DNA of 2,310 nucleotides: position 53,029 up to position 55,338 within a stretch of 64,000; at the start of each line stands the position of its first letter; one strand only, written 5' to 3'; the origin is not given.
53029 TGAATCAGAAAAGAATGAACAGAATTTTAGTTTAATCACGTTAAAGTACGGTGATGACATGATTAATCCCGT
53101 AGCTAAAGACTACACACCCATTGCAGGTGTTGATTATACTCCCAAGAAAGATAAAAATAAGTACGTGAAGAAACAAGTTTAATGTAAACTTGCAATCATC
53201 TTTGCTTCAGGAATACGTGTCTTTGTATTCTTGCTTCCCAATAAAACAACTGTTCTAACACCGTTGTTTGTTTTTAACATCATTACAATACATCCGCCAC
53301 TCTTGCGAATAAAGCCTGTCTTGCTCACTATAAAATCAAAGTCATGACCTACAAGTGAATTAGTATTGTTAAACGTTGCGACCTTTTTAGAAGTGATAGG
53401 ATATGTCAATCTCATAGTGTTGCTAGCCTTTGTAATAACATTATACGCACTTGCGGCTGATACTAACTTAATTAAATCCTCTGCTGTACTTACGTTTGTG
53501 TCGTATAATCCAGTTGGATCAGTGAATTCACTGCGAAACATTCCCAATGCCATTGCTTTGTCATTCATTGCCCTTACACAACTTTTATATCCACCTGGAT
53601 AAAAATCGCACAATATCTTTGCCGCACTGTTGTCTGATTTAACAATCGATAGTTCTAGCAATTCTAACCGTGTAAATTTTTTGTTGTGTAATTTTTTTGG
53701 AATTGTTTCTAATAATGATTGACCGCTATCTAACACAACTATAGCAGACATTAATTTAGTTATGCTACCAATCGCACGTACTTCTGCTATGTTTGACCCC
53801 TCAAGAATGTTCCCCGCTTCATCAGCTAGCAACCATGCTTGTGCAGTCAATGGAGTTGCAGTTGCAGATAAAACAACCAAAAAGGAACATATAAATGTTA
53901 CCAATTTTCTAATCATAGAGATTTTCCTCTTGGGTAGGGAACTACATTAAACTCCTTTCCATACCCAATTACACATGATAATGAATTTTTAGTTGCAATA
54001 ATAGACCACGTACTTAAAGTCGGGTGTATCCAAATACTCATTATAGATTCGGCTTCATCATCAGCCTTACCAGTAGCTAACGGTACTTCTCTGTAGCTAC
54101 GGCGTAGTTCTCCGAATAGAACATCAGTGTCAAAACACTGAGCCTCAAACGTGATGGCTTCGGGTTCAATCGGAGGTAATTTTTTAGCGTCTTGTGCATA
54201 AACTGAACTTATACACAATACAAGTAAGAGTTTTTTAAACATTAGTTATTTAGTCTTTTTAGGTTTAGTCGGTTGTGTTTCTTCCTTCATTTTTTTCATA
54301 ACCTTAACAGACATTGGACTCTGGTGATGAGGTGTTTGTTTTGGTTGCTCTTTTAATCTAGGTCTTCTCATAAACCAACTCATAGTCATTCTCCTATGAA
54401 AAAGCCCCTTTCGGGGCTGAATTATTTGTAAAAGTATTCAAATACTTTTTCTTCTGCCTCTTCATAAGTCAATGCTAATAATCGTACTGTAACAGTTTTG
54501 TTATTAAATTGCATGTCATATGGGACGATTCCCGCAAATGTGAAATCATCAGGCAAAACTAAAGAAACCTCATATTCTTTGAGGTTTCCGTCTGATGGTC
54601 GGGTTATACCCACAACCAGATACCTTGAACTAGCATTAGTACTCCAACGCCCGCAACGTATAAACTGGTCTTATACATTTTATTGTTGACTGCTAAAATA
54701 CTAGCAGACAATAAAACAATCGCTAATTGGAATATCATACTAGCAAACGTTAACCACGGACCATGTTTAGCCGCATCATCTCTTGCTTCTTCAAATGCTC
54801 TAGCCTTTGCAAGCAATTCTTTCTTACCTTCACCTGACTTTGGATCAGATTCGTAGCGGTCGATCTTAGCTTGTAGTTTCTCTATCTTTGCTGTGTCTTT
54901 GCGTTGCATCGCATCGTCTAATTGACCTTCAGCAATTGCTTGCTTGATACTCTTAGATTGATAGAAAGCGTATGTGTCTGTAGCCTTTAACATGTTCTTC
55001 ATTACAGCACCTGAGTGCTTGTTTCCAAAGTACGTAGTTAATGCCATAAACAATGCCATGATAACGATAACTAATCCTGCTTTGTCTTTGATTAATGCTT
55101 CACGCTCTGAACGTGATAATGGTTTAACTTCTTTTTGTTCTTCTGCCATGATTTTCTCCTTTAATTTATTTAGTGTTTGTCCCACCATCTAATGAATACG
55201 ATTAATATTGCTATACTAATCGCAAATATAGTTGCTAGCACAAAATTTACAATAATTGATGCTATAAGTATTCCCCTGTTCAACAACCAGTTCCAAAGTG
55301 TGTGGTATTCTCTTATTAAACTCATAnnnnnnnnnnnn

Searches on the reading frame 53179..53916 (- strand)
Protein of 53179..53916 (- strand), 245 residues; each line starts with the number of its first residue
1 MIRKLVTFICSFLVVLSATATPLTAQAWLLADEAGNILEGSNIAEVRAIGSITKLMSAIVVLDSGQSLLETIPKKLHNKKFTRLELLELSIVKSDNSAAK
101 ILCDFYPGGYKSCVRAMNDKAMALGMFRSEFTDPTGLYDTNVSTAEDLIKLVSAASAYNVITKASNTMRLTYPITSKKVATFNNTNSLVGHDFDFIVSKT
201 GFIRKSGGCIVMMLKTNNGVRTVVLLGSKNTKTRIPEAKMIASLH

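Call 36: search_protein_families(library=pfam, proteins=[window:53179-53916:-], max_evalue=0.001)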
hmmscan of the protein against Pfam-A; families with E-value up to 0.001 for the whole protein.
window:53179-53916:- (245 aa): 2 families
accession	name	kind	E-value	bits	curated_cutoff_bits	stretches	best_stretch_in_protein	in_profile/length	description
PF00768.25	Peptidase_S11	-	1.1e-32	113.9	27.6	2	77-227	86-236/239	D-alanyl-D-alanine carboxypeptidase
PF13354.11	Beta-lactamase2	-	1.1e-05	25.3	22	1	71-166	63-157/214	Beta-lactamase enzyme family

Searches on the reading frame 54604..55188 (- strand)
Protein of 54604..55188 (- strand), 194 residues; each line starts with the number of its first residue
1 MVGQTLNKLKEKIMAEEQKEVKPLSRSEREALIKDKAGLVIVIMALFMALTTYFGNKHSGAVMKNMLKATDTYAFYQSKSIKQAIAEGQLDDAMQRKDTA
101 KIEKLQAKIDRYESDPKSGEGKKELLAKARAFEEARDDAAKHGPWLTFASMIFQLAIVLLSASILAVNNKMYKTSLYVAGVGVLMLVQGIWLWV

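Call 36: search_protein_families(library=pfam, proteins=[window:54604-55188:-], max_evalue=0.001)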
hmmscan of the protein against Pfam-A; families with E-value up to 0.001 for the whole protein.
window:54604-55188:- (194 aa): 1 family
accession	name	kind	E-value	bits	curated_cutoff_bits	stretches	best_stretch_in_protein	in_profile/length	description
PF14235.11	DUF4337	-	3.4e-31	109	27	1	38-189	5-160/161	Domain of unknown function (DUF4337)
